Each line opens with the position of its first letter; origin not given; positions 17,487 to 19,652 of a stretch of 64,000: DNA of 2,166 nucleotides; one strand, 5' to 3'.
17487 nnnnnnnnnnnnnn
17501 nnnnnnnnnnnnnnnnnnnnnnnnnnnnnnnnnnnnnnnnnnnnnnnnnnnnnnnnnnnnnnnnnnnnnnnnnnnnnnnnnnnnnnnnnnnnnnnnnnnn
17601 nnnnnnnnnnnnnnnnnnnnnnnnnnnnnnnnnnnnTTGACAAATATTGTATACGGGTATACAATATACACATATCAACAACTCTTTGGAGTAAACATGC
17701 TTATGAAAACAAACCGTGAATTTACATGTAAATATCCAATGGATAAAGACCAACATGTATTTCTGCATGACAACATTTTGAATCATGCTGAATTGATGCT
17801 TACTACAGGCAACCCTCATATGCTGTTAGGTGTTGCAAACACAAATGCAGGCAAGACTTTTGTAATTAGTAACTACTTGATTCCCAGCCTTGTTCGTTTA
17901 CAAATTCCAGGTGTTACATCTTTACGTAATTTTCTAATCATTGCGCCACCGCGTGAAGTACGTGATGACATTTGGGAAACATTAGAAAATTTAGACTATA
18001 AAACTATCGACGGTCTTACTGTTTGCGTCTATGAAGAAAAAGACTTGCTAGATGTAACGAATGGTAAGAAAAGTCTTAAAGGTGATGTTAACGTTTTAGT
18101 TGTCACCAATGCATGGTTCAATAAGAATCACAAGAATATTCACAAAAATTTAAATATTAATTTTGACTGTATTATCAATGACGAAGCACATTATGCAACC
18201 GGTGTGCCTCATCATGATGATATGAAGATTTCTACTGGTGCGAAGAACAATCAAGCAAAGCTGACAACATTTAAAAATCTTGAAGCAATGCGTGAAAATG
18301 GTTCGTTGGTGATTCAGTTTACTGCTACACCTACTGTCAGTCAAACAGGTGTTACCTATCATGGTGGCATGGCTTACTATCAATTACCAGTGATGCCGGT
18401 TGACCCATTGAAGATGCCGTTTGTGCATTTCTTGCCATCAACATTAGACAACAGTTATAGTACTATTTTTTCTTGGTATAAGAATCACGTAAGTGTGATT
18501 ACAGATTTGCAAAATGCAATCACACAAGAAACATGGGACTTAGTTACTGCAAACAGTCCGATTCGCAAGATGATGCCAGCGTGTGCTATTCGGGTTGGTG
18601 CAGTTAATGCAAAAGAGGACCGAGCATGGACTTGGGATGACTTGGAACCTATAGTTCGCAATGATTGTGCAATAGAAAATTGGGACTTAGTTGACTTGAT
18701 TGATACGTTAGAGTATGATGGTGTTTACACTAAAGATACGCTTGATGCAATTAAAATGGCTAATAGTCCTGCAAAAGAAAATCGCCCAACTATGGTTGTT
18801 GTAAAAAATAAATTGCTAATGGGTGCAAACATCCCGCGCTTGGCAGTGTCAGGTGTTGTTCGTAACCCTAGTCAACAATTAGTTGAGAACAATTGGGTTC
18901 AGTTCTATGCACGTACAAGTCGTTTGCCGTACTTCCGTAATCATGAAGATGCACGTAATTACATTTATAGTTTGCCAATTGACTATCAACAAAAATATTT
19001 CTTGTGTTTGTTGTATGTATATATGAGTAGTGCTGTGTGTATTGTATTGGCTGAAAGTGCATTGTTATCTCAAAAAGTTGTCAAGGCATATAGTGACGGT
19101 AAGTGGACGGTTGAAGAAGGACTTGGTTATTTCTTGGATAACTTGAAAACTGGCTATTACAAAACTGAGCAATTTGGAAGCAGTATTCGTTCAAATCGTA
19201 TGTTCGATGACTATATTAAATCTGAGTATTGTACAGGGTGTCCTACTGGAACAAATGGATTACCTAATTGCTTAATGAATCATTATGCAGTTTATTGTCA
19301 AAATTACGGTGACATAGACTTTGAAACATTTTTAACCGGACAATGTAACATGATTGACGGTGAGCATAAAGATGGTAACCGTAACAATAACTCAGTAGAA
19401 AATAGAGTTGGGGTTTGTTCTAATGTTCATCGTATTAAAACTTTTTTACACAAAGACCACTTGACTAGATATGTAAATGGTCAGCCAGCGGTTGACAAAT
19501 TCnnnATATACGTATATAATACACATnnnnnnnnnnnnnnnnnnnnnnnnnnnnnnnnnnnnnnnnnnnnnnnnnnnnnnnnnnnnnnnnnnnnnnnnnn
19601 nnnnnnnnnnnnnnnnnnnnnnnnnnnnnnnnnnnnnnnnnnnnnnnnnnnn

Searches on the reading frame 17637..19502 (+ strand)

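Call 11: search_protein_families(library=phrogs, proteins=[window:17637-19502:+], max_evalue=0.00001)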
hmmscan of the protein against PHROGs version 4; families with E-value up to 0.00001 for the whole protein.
window:17637-19502:+ (622 aa): 1 family
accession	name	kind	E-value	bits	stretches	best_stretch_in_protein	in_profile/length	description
phrog_16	-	DNA, RNA and nucleotide metabolism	8.4e-06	25.2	0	64-235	294-419/986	DNA helicase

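Call 12: search_protein_families(library=pfam, proteins=[window:17637-19502:+], max_evalue=0.00001)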
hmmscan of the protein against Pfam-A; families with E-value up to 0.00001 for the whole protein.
window:17637-19502:+ (622 aa): 1 family
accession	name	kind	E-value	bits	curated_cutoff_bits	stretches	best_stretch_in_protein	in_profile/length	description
PF04851.21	ResIII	-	3.2e-07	30.8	22.5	1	57-233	21-163/164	Type III restriction enzyme, res subunit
